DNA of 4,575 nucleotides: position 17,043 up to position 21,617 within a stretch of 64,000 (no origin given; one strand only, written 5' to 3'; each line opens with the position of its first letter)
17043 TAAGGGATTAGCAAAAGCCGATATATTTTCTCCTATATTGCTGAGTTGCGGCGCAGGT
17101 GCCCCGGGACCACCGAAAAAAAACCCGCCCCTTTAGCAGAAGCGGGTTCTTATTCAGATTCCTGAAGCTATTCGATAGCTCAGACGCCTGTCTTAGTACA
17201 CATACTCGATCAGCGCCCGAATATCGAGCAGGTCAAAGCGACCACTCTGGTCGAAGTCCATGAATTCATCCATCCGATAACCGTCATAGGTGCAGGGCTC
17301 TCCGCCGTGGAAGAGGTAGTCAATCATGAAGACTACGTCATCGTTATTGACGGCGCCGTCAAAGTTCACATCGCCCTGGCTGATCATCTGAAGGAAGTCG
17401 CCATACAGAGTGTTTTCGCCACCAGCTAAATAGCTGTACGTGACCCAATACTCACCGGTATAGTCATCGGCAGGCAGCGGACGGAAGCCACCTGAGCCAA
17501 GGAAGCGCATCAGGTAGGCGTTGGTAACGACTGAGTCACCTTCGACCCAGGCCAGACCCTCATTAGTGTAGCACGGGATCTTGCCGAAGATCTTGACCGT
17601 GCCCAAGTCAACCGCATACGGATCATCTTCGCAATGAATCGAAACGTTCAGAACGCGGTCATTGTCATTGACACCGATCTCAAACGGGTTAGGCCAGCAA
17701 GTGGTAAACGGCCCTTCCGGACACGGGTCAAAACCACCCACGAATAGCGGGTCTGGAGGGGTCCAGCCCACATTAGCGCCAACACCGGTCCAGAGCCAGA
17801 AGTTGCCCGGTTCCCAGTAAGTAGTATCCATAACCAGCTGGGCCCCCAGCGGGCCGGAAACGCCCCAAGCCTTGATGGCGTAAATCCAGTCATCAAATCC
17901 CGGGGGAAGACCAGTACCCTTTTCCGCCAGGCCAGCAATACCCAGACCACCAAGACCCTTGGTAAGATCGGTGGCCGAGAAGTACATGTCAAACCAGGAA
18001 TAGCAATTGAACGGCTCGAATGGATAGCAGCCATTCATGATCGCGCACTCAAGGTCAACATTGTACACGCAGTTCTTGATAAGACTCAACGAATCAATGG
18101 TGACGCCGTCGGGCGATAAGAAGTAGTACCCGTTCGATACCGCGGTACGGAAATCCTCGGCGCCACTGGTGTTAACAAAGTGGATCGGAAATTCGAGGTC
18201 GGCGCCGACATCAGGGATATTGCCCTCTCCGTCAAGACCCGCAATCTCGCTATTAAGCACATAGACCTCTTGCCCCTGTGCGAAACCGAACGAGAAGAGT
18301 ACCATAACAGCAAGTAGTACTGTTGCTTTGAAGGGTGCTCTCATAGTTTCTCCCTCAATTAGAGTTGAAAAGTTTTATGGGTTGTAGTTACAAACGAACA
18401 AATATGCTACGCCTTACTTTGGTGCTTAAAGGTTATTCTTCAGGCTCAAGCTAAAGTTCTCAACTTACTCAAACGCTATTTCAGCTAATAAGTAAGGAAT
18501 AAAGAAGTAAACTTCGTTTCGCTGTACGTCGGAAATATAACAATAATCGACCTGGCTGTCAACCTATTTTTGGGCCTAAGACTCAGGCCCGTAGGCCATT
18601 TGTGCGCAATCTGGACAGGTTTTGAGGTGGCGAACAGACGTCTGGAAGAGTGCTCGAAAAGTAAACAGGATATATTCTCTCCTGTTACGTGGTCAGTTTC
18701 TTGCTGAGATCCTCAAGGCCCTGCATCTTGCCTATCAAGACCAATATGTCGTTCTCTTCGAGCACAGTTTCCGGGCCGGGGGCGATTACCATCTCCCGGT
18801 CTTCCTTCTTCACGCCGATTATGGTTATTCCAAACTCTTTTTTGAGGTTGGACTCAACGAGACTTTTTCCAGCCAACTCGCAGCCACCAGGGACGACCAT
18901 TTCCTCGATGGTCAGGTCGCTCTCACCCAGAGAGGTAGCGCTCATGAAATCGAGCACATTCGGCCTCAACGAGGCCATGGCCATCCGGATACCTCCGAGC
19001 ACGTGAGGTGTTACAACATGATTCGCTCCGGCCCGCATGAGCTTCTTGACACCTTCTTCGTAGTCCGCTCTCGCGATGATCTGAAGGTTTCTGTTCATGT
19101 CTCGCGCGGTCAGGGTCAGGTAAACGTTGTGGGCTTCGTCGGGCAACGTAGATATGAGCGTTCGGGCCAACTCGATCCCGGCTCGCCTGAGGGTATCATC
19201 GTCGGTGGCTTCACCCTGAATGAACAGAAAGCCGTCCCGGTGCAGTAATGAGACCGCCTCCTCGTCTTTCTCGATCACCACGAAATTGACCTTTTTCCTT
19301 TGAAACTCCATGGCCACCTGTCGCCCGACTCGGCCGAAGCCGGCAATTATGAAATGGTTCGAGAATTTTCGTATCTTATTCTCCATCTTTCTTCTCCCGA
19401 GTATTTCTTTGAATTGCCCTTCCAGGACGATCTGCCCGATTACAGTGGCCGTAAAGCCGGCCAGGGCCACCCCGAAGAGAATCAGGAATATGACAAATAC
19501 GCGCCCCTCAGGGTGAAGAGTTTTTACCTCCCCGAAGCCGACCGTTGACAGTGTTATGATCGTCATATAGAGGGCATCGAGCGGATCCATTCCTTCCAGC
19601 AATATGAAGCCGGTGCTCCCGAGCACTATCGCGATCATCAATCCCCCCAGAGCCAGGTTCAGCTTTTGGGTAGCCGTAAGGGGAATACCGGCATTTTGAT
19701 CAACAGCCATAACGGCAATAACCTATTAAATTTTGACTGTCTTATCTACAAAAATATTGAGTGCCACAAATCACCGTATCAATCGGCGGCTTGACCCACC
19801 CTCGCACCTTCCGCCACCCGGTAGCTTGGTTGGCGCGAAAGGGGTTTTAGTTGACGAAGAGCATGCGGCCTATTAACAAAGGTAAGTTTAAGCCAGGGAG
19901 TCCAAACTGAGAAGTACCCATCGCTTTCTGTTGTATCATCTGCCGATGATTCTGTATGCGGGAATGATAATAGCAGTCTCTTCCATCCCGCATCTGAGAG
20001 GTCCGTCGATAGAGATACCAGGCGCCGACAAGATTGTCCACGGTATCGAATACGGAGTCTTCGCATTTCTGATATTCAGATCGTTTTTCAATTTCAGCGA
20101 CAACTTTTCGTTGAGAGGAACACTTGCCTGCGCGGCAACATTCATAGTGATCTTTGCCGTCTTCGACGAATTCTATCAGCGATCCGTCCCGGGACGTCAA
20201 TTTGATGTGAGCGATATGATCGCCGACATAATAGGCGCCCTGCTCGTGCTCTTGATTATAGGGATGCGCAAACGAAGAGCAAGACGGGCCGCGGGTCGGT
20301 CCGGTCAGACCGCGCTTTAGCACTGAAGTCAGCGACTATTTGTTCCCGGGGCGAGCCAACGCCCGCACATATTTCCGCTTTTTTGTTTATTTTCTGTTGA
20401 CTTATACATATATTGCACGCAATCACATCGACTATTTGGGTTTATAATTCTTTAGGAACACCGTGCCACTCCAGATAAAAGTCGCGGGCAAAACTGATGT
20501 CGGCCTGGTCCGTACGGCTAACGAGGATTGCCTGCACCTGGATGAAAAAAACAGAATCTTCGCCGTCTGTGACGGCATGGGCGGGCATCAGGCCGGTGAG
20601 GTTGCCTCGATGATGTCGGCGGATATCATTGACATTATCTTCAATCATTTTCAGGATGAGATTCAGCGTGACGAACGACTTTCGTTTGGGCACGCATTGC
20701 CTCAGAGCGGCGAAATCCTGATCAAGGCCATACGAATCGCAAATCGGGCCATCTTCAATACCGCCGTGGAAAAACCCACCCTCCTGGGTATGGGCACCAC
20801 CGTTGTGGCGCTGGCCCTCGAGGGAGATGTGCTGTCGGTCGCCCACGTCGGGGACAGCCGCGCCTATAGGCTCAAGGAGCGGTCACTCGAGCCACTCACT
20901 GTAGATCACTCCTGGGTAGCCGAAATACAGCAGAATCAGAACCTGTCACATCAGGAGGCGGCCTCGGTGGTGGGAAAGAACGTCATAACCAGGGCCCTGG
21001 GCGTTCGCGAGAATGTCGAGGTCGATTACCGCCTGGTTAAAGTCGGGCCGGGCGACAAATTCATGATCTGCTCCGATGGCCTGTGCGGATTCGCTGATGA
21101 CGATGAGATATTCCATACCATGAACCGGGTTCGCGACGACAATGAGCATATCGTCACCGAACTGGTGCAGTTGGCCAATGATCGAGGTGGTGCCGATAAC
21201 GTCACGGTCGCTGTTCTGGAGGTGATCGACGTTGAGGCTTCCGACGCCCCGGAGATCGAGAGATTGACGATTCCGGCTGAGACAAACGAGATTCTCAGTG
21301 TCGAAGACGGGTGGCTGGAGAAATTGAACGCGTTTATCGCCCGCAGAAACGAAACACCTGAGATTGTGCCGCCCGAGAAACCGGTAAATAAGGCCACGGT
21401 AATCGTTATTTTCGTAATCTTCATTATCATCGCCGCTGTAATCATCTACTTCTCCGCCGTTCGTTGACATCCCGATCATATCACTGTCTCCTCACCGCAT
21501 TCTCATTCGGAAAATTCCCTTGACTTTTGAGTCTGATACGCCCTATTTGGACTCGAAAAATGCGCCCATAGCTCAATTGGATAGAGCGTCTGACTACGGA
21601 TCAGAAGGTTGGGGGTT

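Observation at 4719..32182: Six exoproteins share a dockerin-like double EF-hand module in two subtypes; the cargo is non-cellulolytic and no scaffoldin is present in the window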

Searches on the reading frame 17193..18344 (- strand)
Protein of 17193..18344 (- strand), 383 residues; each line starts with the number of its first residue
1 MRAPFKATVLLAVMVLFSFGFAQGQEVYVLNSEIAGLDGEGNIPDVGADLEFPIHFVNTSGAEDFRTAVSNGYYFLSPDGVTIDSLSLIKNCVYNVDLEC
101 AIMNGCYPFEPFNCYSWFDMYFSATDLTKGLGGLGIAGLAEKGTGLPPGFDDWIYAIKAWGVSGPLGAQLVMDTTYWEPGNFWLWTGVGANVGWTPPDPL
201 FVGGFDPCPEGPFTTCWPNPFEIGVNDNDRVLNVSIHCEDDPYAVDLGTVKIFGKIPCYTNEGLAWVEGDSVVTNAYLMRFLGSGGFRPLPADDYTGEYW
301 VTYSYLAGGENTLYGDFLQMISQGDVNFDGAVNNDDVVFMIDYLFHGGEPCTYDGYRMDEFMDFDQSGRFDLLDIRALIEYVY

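Call 9: search_protein_families(library=pfam, proteins=[window:17193-18344:-], max_evalue=0.1)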
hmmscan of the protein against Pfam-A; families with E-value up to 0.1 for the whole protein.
window:17193-18344:- (383 aa): 1 family
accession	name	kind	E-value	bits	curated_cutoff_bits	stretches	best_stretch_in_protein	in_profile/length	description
PF00404.24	Dockerin_1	-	1.2e-05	25.8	22.9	1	324-382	2-56/57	Dockerin type I domain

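Call 11: search_protein_families(library=ncbifam, proteins=[window:17193-18344:-], max_evalue=1)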
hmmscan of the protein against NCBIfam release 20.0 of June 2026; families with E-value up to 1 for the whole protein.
window:17193-18344:- (383 aa): 0 families

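Call 31: find_homologous_proteins(query=window:17193-18344:-, max_evalue=0.001)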
Query window:17193-18344:- (383 aa): 11 proteins with E <= 0.001 among 5285 candidates.
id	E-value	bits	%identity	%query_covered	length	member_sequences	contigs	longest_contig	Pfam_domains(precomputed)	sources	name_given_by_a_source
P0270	8.8e-269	910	100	100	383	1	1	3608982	PF00404.25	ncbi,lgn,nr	ncbi:MAG: hypothetical protein JSV52_06425 [Candidatus Zixiibacteriota bacterium]|nr:MAG: hypothetic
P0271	9.3e-141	488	60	100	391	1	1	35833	-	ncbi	-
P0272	8.6e-131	455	64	45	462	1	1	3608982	PF00404.25,PF05345.19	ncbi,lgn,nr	ncbi:MAG: dockerin type I repeat-containing protein [Candidatus Zixiibacteriota bacterium]|nr:MAG: d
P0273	3.4e-118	414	53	97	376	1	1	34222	-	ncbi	-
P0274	2.7e-105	371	50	99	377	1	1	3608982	-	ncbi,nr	ncbi:MAG: hypothetical protein JSV52_14120 [Candidatus Zixiibacteriota bacterium]|nr:MAG: hypothetic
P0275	8.4e-104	366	54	57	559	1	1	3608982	PF05345.19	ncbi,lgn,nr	ncbi:MAG: hypothetical protein JSV52_06420 [Candidatus Zixiibacteriota bacterium]|nr:MAG: hypothetic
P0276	2.9e-102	361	51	99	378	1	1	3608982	-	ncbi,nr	ncbi:MAG: hypothetical protein JSV52_14125 [Candidatus Zixiibacteriota bacterium]|nr:MAG: hypothetic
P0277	8.2e-102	360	49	93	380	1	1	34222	-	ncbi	-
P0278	3.6e-78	282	41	100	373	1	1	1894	PF00404.25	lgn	-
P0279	1.9e-72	263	43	100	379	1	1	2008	-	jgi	jgi:hypothetical protein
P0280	6.9e-48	182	49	51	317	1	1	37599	PF18962.8,PF13860.13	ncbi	-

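Call 45: predict_structure(alignment_id=A4)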
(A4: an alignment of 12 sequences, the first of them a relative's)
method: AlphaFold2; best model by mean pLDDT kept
length: 383 residues; sequences in the alignment: 12
mean_pLDDT: 70.5   pTM: 0.53
mean pLDDT of the five models: 70.5, 69.2, 61.5, 57.7, 51.5
residues with pLDDT >= 90: 57; 70-90: 158; 50-70: 99; < 50: 69
segments of 3 or more residues with pLDDT < 50: 1-24, 61-64, 178-184, 186-196, 222-229, 286-292, 353-356
pLDDT, mean of each block of 10 residues (from residue 1): 42 42 57 84 90 78 54 81 93 83 72 66 80 80 61 89 89 61 42 51 65 74 45 84 91 84 83 81 57 67 92 79 55 68 72 53 61 74 60
secondary structure, 60 per line:
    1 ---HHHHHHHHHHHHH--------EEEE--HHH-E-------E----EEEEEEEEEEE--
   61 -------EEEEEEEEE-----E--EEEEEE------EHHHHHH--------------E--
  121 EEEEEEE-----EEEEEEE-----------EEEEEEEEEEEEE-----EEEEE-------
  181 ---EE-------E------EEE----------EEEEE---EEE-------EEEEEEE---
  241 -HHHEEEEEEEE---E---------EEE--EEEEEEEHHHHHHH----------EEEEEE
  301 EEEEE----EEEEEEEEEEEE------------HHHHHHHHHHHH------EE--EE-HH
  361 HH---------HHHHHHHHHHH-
elements in order: H4-16 E25-28 E48-58 E68-76 E85-90 H98-103 E121-127 E133-139 E151-163 E169-173 E200-202 E213-217 E221-223 E231-237 E245-252 E266-268 E271-277 H278-284 E295-305 E310-321 H334-345 H359-362 H372-382

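Call 48: fold_search(model_id=the predicted structure, library=pdb)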
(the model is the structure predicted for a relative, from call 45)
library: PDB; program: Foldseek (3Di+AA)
matches with E <= 10: 1298; with E <= 0.001: 40
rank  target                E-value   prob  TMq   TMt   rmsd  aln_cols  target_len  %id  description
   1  8t2v_A                4.4e-07  1.00  0.19  0.09  25.6       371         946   10  Cryo-EM Structures of Full-length Integrin alphaIIbbeta3 in Native Lipids (released 2023-07-26)
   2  2w1n                  6.5e-06  1.00  0.25  0.39  24.5       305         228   10  cohesin and fibronectin type-III double module construct from the Clostridium perfringens glycoside hydrolase GH84C (released 2009-02-03)
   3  3kcp_A                1.3e-05  1.00  0.26  0.33  26.2       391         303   12  Crystal structure of interacting Clostridium thermocellum multimodular components (released 2010-02-09)
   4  3l8q_A                3.4e-05  0.99  0.26  0.29  14.1       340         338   10  Structure analysis of the type II cohesin dyad from the adaptor ScaA scaffoldin of Acetivibrio cellulolyticus (released 2010-05-05)
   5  3l8q_B                3.6e-05  1.00  0.28  0.30  13.1       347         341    8  Structure analysis of the type II cohesin dyad from the adaptor ScaA scaffoldin of Acetivibrio cellulolyticus (released 2010-05-05)
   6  4fl4_C                4.8e-05  1.00  0.27  0.32  27.2       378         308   10  Scaffoldin conformation and dynamics revealed by a ternary complex from the Clostridium thermocellum cellulosome (released 2012-06-27)
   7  3l8q_C                5.4e-05  0.99  0.25  0.28  14.5       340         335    9  Structure analysis of the type II cohesin dyad from the adaptor ScaA scaffoldin of Acetivibrio cellulolyticus (released 2010-05-05)
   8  10pa                  6.4e-05  0.90  0.20  0.23  17.3       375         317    9  Crystal structure of SdrD A2-A3 domains from Staphylococcus aureus JH1 (released 2026-02-11)
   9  4fl4_L                6.7e-05  1.00  0.26  0.31  26.5       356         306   12  Scaffoldin conformation and dynamics revealed by a ternary complex from the Clostridium thermocellum cellulosome (released 2012-06-27)
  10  1r19_B                8.5e-05  0.80  0.18  0.21  16.2       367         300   10  Crystal Structure Analysis of S.epidermidis adhesin SdrG binding to Fibrinogen (Apo structure) (released 2003-10-28)
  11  5dza                  8.5e-05  0.75  0.19  0.22  20.2       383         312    8  Streptococcus agalactiae AgI/II polypeptide BspA C terminal domain (WT) (released 2016-06-22)
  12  5lxv_C                9.0e-05  1.00  0.28  0.56   6.8       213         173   10  Crystal structure of Ruminococcus flavefaciens scaffoldin C cohesin in complex with a dockerin from an uncharacterized (released 2016-10-19)
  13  2ccl_A                1.2e-04  1.00  0.27  0.59   5.8       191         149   12  THE S45A, T46A MUTANT OF THE TYPE I COHESIN-DOCKERIN COMPLEX FROM THE CELLULOSOME OF CLOSTRIDIUM THERMOCELLUM (released 2007-02-13)
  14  3qe5_A                1.6e-04  0.90  0.22  0.18  22.3       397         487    8  Complete structure of Streptococcus mutans Antigen I/II carboxy-terminus (released 2011-04-20)
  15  4ums                  1.7e-04  1.00  0.26  0.56   7.5       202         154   12  The crystal structure of the seventh ScaB type I cohesin from Pseudobacteroides cellulosolvens (released 2015-05-06)
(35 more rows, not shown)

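Call 80: find_encoding_contigs(protein=P0274, flank=10000, max_places=2)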
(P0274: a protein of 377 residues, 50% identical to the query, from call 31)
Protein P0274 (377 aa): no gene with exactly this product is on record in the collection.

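Call 81: find_encoding_contigs(protein=P0272, flank=10000, max_places=2)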
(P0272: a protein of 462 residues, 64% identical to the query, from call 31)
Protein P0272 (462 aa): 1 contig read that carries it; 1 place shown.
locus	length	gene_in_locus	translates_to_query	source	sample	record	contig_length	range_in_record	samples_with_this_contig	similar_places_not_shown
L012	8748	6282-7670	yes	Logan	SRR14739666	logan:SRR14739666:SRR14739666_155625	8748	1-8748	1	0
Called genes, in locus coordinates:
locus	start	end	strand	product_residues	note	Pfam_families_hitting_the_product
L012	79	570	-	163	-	PF00254:FKBP_C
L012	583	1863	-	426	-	PF00709:Adenylsucc_synt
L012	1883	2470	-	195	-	PF03193:RsgA_GTPase (faint), PF00009:GTP_EFTU (faint), PF00350:Dynamin_N (faint), PF01926:MMR_HSR1, PF02421:FeoB_N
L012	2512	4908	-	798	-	PF02190:LON_substr_bdg, PF13191:AAA_16 (weak), PF00004:AAA, PF07728:AAA_5, PF22667:Lon_lid, PF05362:Lon_C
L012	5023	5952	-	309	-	PF00069:Pkinase, PF07714:PK_Tyr_Ser-Thr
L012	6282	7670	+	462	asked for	PF05345:He_PIG (weak), PF00404:Dockerin_1 (weak)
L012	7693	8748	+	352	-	?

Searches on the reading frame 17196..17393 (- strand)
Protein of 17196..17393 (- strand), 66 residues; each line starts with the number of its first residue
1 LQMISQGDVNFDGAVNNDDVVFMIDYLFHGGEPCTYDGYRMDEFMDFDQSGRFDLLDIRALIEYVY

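Call 10: search_protein_families(library=pfam, proteins=[window:17196-17393:-], max_evalue=10)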
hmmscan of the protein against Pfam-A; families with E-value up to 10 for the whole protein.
seq(66 aa): 1 family
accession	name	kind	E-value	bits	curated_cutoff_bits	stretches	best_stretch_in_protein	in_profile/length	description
PF00404.24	Dockerin_1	-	3.2e-07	30.9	22.9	1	7-65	2-56/57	Dockerin type I domain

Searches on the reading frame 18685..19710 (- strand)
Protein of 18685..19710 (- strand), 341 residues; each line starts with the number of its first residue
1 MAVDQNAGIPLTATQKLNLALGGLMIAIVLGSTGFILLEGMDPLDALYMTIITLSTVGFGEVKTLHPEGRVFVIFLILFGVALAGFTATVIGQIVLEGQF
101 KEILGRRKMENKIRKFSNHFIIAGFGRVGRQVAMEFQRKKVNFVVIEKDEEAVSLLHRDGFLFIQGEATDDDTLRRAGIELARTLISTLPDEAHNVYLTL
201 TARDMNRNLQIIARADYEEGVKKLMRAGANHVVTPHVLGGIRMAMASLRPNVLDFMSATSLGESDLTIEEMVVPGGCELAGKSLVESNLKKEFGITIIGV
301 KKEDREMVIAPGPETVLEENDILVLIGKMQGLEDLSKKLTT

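Call 14: search_protein_families(library=pfam, proteins=[window:18685-19710:-], max_evalue=0.01)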
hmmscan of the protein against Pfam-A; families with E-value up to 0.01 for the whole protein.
window:18685-19710:- (341 aa): 4 families
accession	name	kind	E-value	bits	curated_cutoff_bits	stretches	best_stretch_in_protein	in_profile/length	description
PF02254.24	TrkA_N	-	1.4e-33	116.1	23.8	1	120-235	1-116/116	TrkA-N domain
PF02080.26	TrkA_C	-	7e-17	61.5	27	1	269-339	2-70/71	TrkA-C domain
PF07885.22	Ion_trans_2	-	2.2e-15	56.7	22.5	1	26-95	5-77/79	Ion channel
PF00044.30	Gp_dh_N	-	0.0067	17.1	31.7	0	121-157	4-44/101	Glyceraldehyde 3-phosphate dehydrogenase, NAD binding domain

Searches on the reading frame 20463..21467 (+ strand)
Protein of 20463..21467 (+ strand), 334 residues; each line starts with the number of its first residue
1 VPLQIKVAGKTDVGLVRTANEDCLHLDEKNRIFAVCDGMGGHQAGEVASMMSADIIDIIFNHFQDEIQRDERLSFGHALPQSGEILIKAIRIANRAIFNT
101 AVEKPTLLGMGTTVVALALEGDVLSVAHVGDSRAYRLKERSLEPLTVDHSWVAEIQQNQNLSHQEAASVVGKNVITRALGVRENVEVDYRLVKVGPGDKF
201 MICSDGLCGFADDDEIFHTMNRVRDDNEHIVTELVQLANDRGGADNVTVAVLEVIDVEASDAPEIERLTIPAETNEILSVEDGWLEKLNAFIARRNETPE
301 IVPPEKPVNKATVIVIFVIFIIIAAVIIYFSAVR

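Call 14: search_protein_families(library=pfam, proteins=[window:20463-21467:+], max_evalue=0.01)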
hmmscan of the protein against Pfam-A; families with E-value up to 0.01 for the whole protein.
window:20463-21467:+ (334 aa): 3 families
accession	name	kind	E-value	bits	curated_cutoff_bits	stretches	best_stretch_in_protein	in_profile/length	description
PF13672.11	PP2C_2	-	3.4e-11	43.5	24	1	19-223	11-178/209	Protein phosphatase 2C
PF00481.26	PP2C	-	5.6e-10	39.7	20.3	1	20-247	24-255/255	Protein phosphatase 2C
PF07228.17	SpoIIE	-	0.00089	19.7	25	1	176-254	102-191/192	Stage II sporulation protein E (SpoIIE)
